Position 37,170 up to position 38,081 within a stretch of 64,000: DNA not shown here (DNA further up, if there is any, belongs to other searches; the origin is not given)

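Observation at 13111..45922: Shared aromatic/Pro/Gly/Asn-rich low-complexity module on at least eight unrelated secreted proteins: candidate undescribed surface-matrix or retention tag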

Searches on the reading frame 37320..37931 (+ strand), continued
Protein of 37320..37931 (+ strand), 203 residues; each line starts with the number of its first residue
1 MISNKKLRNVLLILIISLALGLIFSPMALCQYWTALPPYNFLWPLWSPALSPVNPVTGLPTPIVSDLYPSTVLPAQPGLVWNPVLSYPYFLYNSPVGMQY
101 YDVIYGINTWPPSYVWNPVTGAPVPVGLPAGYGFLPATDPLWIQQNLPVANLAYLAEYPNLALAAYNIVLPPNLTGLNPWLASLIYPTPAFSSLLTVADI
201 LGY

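Call 57: search_protein_families(library=pfam, proteins=[L023:2054-4981:+, L051:10853-13831:+, L062:1616-3844:+, L082:17309-19525:+, L083:1799-3211:+, L057:3364-6147:+, L008:6425-7825:+, L083:3273-7205:-], max_evalue=0.00001)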
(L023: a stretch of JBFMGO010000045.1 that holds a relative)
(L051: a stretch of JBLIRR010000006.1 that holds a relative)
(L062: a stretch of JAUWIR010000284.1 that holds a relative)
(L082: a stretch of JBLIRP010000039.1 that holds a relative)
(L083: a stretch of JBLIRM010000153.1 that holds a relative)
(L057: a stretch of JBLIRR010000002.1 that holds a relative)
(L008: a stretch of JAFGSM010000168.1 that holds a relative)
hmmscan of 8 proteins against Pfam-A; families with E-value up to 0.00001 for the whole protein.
L023:2054-4981:+ (975 aa): 29 families (the best 25 are shown)
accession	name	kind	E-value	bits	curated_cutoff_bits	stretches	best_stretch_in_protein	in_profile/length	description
PF07719.23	TPR_2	-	1.4e-80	259.3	27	0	894-925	3-34/34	Tetratricopeptide repeat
PF00515.34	TPR_1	-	1.3e-78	256.3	27.8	2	894-925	3-34/34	Tetratricopeptide repeat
PF13414.12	TPR_11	-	9.5e-63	208.1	26.8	4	799-838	3-42/42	TPR repeat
PF13181.12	TPR_8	-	1e-62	203.4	25.7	0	520-550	3-33/34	Tetratricopeptide repeat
PF13431.12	TPR_17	-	7.1e-59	191.7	24.4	1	506-538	1-33/34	Tetratricopeptide repeat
PF00884.28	Sulfatase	-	4.7e-55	187.5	25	1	47-327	1-299/301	Sulfatase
PF13432.12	TPR_16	-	2.4e-52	175.3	32.7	4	769-823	10-64/65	Tetratricopeptide repeat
PF14559.12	TPR_19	-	7.8e-52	173.9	25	5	770-823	5-58/68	Tetratricopeptide repeat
PF13424.12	TPR_12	-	6.2e-48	161.3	30.1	3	552-613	3-72/77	Tetratricopeptide repeat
PF13428.12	TPR_14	-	2.4e-42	139.4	23.5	0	553-594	2-43/44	Tetratricopeptide repeat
PF23914.1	TPR_CcmH_CycH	-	1.8e-32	112.8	42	4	718-818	46-149/158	Cytochrome c-type biogenesis protein H TPR domain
PF13174.12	TPR_6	-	2.5e-28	97.2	26.3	0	520-549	2-31/33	Tetratricopeptide repeat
PF25063.1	ARM_TT21_C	-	3.1e-28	99.5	35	0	691-754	98-161/209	Tetratricopeptide repeat protein 21 C-terminal ARM domain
PF13371.12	TPR_9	-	4.8e-28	97.4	35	0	798-855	3-60/73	Tetratricopeptide repeat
PF13176.12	TPR_7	-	4.6e-25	86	27.9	0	590-615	3-30/36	Tetratricopeptide repeat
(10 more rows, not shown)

L051:10853-13831:+ (992 aa): 34 families (the best 25 are shown)
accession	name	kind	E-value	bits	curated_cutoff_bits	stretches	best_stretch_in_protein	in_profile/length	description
PF00515.34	TPR_1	-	2e-92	300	27.8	5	776-808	2-34/34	Tetratricopeptide repeat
PF07719.23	TPR_2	-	3.9e-85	273.5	27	1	776-808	2-34/34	Tetratricopeptide repeat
PF13181.12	TPR_8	-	1e-70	228.4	25.7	2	776-808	2-34/34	Tetratricopeptide repeat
PF13414.12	TPR_11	-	9.8e-70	230.4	26.8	6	785-821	4-40/42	TPR repeat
PF13431.12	TPR_17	-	1.1e-67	219.1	24.4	0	596-626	4-34/34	Tetratricopeptide repeat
PF14559.12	TPR_19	-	1.6e-56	188.9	25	3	752-809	2-59/68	Tetratricopeptide repeat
PF00884.28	Sulfatase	-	1.7e-54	185.6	25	1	73-353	1-300/301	Sulfatase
PF13428.12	TPR_14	-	8.1e-53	171.8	23.5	0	572-613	2-43/44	Tetratricopeptide repeat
PF13424.12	TPR_12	-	6.7e-52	174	30.1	4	543-600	9-74/77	Tetratricopeptide repeat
PF13432.12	TPR_16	-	4.8e-51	171.2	32.7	3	815-875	3-63/65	Tetratricopeptide repeat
PF13174.12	TPR_6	-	3.5e-29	99.9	26.3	0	847-875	4-32/33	Tetratricopeptide repeat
PF13374.12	TPR_10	-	1.5e-27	95.2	27.5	0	572-600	3-31/42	Tetratricopeptide repeat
PF13371.12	TPR_9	-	4.1e-26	91.2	35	0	682-743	4-65/73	Tetratricopeptide repeat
PF23914.1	TPR_CcmH_CycH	-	1.6e-25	90.3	42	1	806-909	47-153/158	Cytochrome c-type biogenesis protein H TPR domain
PF13176.12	TPR_7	-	3.4e-24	83.2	27.9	0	573-603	1-31/36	Tetratricopeptide repeat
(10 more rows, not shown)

L062:1616-3844:+ (742 aa): 24 families
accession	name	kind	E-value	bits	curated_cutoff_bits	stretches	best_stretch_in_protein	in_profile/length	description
PF07719.23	TPR_2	-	1.5e-44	146.8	27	0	553-582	2-31/34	Tetratricopeptide repeat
PF00884.28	Sulfatase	-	7.4e-44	150.7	25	1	34-308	2-301/301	Sulfatase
PF00515.34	TPR_1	-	2.6e-42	141.4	27.8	0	691-722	4-34/34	Tetratricopeptide repeat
PF13414.12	TPR_11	-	6.8e-33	112.5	26.8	1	465-498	9-42/42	TPR repeat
PF14559.12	TPR_19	-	9e-32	109.7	25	3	597-658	2-62/68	Tetratricopeptide repeat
PF13431.12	TPR_17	-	5.1e-28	95.4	24.4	0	473-505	2-34/34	Tetratricopeptide repeat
PF13181.12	TPR_8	-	9.6e-28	94.4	25.7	0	690-722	3-34/34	Tetratricopeptide repeat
PF13424.12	TPR_12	-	1.4e-26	93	30.1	1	621-680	4-71/77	Tetratricopeptide repeat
PF13428.12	TPR_14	-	1.7e-25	87.3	23.5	0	490-526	7-43/44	Tetratricopeptide repeat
PF13432.12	TPR_16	-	6.5e-23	81.3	32.7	0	593-653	4-64/65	Tetratricopeptide repeat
PF16347.10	SGSH_C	-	1.1e-22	81.2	29.3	1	265-401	10-153/154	N-sulphoglucosamine sulphohydrolase, C-terminal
PF13174.12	TPR_6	-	6e-22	77.2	26.3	0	452-482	2-32/33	Tetratricopeptide repeat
PF23914.1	TPR_CcmH_CycH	-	6e-19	68.9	42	1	475-579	41-148/158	Cytochrome c-type biogenesis protein H TPR domain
PF01663.27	Phosphodiest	-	2.1e-18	67.5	23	1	36-252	2-221/342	Type I phosphodiesterase / nucleotide pyrophosphatase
PF25063.1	ARM_TT21_C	-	1.6e-15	58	35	1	463-618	34-196/209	Tetratricopeptide repeat protein 21 C-terminal ARM domain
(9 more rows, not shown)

L082:17309-19525:+ (738 aa): 29 families (the best 25 are shown)
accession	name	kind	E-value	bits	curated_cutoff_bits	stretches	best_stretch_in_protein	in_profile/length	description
PF07719.23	TPR_2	-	7.8e-58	188.3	27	4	652-682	2-32/34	Tetratricopeptide repeat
PF00515.34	TPR_1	-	1.1e-56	186.9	27.8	3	652-682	2-32/34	Tetratricopeptide repeat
PF13414.12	TPR_11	-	9.1e-46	153.7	26.8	2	658-697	1-40/42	TPR repeat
PF00884.28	Sulfatase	-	3.8e-44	151.7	25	1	32-304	2-301/301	Sulfatase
PF14559.12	TPR_19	-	1.2e-39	134.9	25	4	662-723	2-63/68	Tetratricopeptide repeat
PF13432.12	TPR_16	-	2.5e-39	133.7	32.7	3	657-717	3-63/65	Tetratricopeptide repeat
PF13181.12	TPR_8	-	2.7e-37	124.2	25.7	1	482-513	2-33/34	Tetratricopeptide repeat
PF13431.12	TPR_17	-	2.6e-35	118.2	24.4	0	571-603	1-33/34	Tetratricopeptide repeat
PF13428.12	TPR_14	-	2.6e-33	111.5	23.5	0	482-522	2-42/44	Tetratricopeptide repeat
PF13424.12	TPR_12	-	3.3e-33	114.2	30.1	4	515-579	3-75/77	Tetratricopeptide repeat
PF13371.12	TPR_9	-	5.1e-24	84.5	35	1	659-728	3-72/73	Tetratricopeptide repeat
PF13176.12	TPR_7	-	7e-22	76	27.9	0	486-512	4-30/36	Tetratricopeptide repeat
PF23914.1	TPR_CcmH_CycH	-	1.1e-20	74.5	42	1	610-714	43-150/158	Cytochrome c-type biogenesis protein H TPR domain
PF16347.10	SGSH_C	-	2.6e-20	73.5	29.3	1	261-390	10-143/154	N-sulphoglucosamine sulphohydrolase, C-terminal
PF13374.12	TPR_10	-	2.9e-20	72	27.5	0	551-578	4-31/42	Tetratricopeptide repeat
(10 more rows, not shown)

L083:1799-3211:+ (470 aa): 3 families
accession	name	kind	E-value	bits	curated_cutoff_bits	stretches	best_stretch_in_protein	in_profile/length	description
PF00884.28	Sulfatase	-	1.1e-47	163.3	25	1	36-333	1-300/301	Sulfatase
PF16347.10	SGSH_C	-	1.9e-15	57.8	29.3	1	282-425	2-149/154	N-sulphoglucosamine sulphohydrolase, C-terminal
PF01663.27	Phosphodiest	-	1.6e-09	38.2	23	1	39-277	2-220/342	Type I phosphodiesterase / nucleotide pyrophosphatase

L057:3364-6147:+ (927 aa): 12 families
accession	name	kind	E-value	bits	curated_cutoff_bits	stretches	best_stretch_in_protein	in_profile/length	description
PF12969.12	DUF3857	-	3.6e-29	102.4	24.6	1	346-512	4-169/170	Domain of Unknown Function with PDB structure (DUF3857)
PF07719.23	TPR_2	-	3.2e-18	64.7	27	0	181-214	1-34/34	Tetratricopeptide repeat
PF14559.12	TPR_19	-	1.5e-13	51.3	25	1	192-251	2-61/68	Tetratricopeptide repeat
PF00515.34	TPR_1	-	2.8e-11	43.2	27.8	0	181-213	1-33/34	Tetratricopeptide repeat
PF13432.12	TPR_16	-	1.4e-10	41.8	32.7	0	221-276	3-58/65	Tetratricopeptide repeat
PF01841.26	Transglut_core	-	4.1e-10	40.3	23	1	562-673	5-108/108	Transglutaminase-like superfamily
PF13428.12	TPR_14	-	1.5e-09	38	23.5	0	181-222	1-42/44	Tetratricopeptide repeat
PF13414.12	TPR_11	-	2.9e-09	36.9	26.8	0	225-261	4-40/42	TPR repeat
PF12895.13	ANAPC3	-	5.9e-09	36.5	27.2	0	194-273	2-80/82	Anaphase-promoting complex, cyclosome, subunit 3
PF13181.12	TPR_8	-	2.5e-06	27.6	25.7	0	182-209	2-29/34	Tetratricopeptide repeat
PF13424.12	TPR_12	-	2.9e-06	27.8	30.1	0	221-279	9-75/77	Tetratricopeptide repeat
PF23914.1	TPR_CcmH_CycH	-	3.6e-06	27.4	42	0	113-216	52-156/158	Cytochrome c-type biogenesis protein H TPR domain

L008:6425-7825:+ (466 aa): 12 families
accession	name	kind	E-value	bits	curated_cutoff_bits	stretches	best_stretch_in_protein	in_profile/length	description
PF00515.34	TPR_1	-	1e-32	111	27.8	2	84-117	1-34/34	Tetratricopeptide repeat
PF13414.12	TPR_11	-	2e-32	111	26.8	1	91-132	1-42/42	TPR repeat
PF07719.23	TPR_2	-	5e-29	98.4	27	1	84-116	1-33/34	Tetratricopeptide repeat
PF13181.12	TPR_8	-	6.7e-23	79.3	25.7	1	85-115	2-32/34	Tetratricopeptide repeat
PF13432.12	TPR_16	-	8.5e-22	77.7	32.7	2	88-144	1-57/65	Tetratricopeptide repeat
PF13431.12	TPR_17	-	1.4e-18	66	24.4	1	107-139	2-34/34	Tetratricopeptide repeat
PF13424.12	TPR_12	-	1.7e-17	63.8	30.1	0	152-216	3-75/77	Tetratricopeptide repeat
PF14559.12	TPR_19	-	4.7e-14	52.9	25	1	96-155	3-62/68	Tetratricopeptide repeat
PF13176.12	TPR_7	-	9e-11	41.4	27.9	0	120-151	1-34/36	Tetratricopeptide repeat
PF13374.12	TPR_10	-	1.4e-10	41.3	27.5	0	89-113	7-31/42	Tetratricopeptide repeat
PF13428.12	TPR_14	-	2.9e-09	37.1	23.5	0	84-125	1-42/44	Tetratricopeptide repeat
PF13174.12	TPR_6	-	4.2e-08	33.8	26.3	0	87-112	3-28/33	Tetratricopeptide repeat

L083:3273-7205:- (1310 aa): 29 families (the best 25 are shown)
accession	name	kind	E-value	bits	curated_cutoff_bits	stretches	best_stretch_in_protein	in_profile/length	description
PF00515.34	TPR_1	-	6.4e-75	244.6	27.8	3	1257-1289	2-34/34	Tetratricopeptide repeat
PF07719.23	TPR_2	-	3.4e-73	236.2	27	3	1257-1289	2-34/34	Tetratricopeptide repeat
PF13414.12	TPR_11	-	3.9e-73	241.3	26.8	5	1024-1065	1-42/42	TPR repeat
PF13181.12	TPR_8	-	2.5e-60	196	25.7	0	1257-1289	2-34/34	Tetratricopeptide repeat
PF13431.12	TPR_17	-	1.8e-50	165.5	24.4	1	1040-1071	2-33/34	Tetratricopeptide repeat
PF13432.12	TPR_16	-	1.9e-50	169.3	32.7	3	1057-1113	3-59/65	Tetratricopeptide repeat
PF14559.12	TPR_19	-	4.5e-44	149.1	25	3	1062-1123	2-66/68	Tetratricopeptide repeat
PF13424.12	TPR_12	-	1e-43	147.8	30.1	4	1051-1115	3-75/77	Tetratricopeptide repeat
PF23914.1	TPR_CcmH_CycH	-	3.3e-40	137.9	42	4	976-1077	43-147/158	Cytochrome c-type biogenesis protein H TPR domain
PF13428.12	TPR_14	-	4.6e-37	123.1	23.5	0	1019-1058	3-42/44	Tetratricopeptide repeat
PF13371.12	TPR_9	-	1.6e-26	92.6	35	1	1232-1299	5-72/73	Tetratricopeptide repeat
PF13176.12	TPR_7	-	2e-24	84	27.9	0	1087-1120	1-34/36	Tetratricopeptide repeat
PF01564.23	Spermine_synth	-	2.7e-22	79.7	22.9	1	557-706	5-154/186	Spermine/spermidine synthase domain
PF13174.12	TPR_6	-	5e-18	64.9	26.3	0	1260-1288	4-32/33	Tetratricopeptide repeat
PF13374.12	TPR_10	-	6.6e-18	64.5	27.5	0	1261-1284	7-30/42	Tetratricopeptide repeat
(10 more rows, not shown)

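Call 63: search_protein_families(library=pfam, proteins=[L029:4316-5317:-, L034:14984-16012:-, L015:15733-16965:-, L068:14729-16291:+, L007:9339-9809:+, L007:18097-19212:-, L057:1442-2347:+, L012:8431-9153:+], max_evalue=0.01)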
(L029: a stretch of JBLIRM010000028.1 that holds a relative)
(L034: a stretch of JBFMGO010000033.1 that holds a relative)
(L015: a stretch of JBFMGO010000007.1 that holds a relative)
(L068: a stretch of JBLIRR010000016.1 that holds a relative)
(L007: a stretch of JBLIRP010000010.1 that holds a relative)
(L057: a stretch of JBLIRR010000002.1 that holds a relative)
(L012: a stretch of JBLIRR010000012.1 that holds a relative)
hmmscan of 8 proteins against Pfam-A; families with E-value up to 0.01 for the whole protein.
L029:4316-5317:- (333 aa): 0 families

L034:14984-16012:- (342 aa): 0 families

L015:15733-16965:- (410 aa): 0 families

L068:14729-16291:+ (520 aa): 0 families

L007:9339-9809:+ (156 aa): 0 families

L007:18097-19212:- (371 aa): 0 families

L057:1442-2347:+ (301 aa): 0 families

L012:8431-9153:+ (240 aa): 0 families
